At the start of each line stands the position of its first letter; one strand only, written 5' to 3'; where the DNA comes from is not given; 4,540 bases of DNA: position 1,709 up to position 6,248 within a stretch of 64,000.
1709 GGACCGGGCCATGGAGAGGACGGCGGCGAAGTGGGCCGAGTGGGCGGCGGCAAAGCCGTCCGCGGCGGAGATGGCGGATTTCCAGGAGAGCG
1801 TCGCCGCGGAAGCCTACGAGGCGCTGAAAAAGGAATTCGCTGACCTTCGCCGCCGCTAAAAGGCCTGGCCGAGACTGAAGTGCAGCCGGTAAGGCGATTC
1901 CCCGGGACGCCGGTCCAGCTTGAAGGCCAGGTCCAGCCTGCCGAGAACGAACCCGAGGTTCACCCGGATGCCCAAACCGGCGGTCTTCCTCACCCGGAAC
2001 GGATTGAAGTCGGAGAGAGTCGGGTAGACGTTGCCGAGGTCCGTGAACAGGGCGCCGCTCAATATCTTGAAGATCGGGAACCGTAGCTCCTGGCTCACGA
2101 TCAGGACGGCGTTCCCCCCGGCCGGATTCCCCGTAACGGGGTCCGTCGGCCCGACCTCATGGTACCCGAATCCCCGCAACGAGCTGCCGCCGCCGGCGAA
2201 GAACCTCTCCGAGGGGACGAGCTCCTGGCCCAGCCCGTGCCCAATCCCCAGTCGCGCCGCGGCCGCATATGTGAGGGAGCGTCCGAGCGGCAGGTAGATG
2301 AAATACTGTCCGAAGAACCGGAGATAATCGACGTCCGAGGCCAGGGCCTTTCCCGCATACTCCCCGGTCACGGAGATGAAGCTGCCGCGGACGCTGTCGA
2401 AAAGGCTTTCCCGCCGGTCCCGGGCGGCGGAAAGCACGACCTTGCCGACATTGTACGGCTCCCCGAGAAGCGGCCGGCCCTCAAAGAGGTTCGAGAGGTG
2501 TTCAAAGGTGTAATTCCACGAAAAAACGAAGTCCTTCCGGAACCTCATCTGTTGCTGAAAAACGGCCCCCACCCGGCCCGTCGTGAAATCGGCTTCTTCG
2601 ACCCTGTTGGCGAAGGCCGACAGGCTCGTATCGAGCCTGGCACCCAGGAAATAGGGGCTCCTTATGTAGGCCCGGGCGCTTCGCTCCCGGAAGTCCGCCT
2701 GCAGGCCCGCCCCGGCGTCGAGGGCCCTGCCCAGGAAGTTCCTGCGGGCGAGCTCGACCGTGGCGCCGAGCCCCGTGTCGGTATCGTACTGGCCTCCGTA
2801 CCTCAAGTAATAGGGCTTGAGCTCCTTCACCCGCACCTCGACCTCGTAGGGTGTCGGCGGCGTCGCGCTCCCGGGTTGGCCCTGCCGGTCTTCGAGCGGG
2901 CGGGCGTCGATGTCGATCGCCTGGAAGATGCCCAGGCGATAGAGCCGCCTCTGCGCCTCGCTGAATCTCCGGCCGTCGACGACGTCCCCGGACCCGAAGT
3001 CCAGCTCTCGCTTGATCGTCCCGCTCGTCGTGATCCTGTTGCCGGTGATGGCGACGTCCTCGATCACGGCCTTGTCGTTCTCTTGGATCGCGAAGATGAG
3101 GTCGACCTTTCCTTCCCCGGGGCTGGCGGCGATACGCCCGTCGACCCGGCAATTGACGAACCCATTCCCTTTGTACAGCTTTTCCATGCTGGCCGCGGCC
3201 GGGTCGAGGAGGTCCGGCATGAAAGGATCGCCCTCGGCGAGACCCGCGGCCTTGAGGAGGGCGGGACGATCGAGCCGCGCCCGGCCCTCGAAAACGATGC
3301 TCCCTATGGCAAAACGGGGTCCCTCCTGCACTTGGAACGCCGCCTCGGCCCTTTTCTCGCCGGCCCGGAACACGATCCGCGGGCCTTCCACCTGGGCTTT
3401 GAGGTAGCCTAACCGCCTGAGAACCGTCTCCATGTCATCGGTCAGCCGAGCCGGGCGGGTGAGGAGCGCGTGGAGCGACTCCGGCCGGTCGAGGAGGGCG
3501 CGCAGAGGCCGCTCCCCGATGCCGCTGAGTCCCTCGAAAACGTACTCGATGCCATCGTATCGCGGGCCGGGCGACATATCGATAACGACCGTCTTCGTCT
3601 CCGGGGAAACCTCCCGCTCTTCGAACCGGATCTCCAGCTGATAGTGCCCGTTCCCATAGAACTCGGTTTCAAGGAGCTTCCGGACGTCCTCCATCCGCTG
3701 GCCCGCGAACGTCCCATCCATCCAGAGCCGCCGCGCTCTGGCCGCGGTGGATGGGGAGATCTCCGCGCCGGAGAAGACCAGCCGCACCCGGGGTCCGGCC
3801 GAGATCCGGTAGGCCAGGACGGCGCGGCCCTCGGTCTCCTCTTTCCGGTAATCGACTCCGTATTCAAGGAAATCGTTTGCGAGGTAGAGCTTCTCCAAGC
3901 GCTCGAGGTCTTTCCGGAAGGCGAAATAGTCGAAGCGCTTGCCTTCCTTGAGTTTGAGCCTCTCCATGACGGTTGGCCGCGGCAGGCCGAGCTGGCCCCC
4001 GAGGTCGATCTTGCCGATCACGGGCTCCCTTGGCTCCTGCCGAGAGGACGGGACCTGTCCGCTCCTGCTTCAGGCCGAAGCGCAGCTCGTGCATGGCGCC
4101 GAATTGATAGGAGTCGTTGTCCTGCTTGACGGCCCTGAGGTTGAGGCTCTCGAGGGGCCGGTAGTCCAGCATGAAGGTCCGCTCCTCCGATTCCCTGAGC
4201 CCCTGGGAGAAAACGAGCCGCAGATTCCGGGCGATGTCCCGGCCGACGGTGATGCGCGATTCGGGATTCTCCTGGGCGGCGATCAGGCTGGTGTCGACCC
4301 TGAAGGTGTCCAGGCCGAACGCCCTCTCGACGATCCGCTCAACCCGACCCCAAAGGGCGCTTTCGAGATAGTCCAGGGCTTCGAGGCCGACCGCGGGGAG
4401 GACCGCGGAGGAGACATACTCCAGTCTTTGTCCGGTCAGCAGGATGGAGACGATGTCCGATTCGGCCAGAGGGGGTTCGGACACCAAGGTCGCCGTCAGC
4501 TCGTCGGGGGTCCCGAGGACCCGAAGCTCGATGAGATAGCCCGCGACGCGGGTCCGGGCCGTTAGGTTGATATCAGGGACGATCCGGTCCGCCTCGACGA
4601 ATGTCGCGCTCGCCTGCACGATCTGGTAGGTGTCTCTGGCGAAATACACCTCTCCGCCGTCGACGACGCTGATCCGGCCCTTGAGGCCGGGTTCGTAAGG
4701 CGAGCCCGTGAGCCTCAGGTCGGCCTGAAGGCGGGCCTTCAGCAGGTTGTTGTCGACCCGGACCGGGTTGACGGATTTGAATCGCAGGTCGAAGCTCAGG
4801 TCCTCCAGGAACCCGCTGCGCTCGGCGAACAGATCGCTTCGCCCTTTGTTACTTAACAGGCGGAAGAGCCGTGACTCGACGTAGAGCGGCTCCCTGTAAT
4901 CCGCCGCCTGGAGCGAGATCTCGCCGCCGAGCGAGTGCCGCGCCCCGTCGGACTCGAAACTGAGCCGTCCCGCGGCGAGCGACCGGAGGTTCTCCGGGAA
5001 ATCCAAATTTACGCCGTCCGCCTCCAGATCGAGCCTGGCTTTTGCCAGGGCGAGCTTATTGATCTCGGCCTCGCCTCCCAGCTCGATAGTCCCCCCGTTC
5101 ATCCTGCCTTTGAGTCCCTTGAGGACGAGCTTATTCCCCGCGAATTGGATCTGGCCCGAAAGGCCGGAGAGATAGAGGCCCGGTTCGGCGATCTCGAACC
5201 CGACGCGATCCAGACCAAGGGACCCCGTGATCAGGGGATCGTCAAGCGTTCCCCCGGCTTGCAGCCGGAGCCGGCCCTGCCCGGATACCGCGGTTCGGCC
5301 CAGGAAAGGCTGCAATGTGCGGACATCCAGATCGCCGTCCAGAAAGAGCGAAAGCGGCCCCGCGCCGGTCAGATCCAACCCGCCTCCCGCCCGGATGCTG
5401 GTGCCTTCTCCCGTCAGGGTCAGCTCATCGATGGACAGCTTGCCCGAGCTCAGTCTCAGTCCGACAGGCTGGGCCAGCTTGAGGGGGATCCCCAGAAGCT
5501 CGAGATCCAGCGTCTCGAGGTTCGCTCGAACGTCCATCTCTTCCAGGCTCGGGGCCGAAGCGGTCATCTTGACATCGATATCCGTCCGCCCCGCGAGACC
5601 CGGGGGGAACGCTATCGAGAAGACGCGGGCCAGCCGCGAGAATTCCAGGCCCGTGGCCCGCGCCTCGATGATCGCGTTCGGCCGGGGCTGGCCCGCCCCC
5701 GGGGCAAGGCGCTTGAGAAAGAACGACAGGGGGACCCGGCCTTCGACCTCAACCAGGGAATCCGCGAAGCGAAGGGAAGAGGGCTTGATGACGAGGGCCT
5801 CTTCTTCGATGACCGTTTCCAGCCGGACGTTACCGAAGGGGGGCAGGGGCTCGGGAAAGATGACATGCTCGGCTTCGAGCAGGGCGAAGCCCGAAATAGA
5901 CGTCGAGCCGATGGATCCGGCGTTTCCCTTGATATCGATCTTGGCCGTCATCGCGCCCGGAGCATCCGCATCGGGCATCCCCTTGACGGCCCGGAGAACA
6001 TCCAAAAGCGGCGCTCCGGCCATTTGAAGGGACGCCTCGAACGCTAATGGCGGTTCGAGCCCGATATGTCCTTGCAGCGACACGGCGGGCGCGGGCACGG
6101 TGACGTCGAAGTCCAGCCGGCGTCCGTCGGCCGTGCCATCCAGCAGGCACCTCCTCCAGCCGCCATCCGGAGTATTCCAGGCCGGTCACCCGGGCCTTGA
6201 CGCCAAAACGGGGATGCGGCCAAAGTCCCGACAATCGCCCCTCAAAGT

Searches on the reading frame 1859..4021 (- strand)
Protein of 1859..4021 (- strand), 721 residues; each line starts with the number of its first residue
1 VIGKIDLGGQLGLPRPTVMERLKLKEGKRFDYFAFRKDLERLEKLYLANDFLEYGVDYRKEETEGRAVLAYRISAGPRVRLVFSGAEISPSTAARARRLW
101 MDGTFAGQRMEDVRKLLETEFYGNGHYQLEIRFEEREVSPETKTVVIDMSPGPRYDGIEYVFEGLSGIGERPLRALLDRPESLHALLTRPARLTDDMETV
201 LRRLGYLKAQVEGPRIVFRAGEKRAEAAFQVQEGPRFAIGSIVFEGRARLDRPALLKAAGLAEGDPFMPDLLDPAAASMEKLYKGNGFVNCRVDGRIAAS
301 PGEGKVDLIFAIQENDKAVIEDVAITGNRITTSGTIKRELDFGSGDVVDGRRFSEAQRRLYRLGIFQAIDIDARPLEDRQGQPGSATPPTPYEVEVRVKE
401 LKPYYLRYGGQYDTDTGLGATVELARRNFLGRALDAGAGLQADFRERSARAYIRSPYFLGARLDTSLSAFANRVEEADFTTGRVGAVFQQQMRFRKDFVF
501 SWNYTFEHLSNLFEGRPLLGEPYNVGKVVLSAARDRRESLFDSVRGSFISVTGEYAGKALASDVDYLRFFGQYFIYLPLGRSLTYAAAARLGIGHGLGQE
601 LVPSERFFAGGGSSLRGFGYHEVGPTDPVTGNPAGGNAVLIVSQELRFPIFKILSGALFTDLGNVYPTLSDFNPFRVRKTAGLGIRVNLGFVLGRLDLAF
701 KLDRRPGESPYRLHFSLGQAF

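Call 32: search_protein_families(library=pfam, proteins=[window:1859-4021:-], max_evalue=0.001)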
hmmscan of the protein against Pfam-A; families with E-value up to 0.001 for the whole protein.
window:1859-4021:- (721 aa): 2 families
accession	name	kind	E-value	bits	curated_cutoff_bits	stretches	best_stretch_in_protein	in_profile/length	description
PF01103.29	Omp85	-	8e-46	157.5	24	1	428-721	1-325/325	Omp85 superfamily domain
PF07244.20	POTRA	-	9.2e-28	97.2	21.3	3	239-314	3-78/79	Surface antigen variable number repeat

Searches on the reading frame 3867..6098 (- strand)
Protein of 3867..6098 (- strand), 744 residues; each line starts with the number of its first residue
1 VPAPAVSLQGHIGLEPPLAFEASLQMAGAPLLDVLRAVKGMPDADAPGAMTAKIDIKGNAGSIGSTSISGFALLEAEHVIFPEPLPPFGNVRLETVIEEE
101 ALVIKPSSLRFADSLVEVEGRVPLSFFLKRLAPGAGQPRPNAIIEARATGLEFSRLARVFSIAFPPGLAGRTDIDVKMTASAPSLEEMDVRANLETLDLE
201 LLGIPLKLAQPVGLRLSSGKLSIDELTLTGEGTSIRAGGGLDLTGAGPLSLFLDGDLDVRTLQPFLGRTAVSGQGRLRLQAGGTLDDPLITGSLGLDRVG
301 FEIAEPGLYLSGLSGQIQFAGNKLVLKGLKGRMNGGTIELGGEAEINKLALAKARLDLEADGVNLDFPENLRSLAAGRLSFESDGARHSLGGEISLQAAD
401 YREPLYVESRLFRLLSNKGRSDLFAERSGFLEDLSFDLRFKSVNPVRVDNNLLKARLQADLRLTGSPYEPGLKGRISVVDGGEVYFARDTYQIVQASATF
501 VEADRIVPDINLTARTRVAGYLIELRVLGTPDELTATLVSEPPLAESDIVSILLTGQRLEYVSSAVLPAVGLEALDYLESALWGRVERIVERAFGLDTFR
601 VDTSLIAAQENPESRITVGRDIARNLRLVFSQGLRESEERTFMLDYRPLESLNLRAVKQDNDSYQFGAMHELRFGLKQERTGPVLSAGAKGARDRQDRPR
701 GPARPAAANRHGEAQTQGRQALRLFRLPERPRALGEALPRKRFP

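Call 32: search_protein_families(library=pfam, proteins=[window:3867-6098:-], max_evalue=0.001)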
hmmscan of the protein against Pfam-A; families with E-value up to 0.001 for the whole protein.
window:3867-6098:- (744 aa): 1 family
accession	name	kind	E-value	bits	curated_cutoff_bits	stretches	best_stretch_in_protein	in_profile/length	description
PF04357.19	TamB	-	1e-31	111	22.4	1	329-661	3-368/381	TamB, inner membrane protein subunit of TAM complex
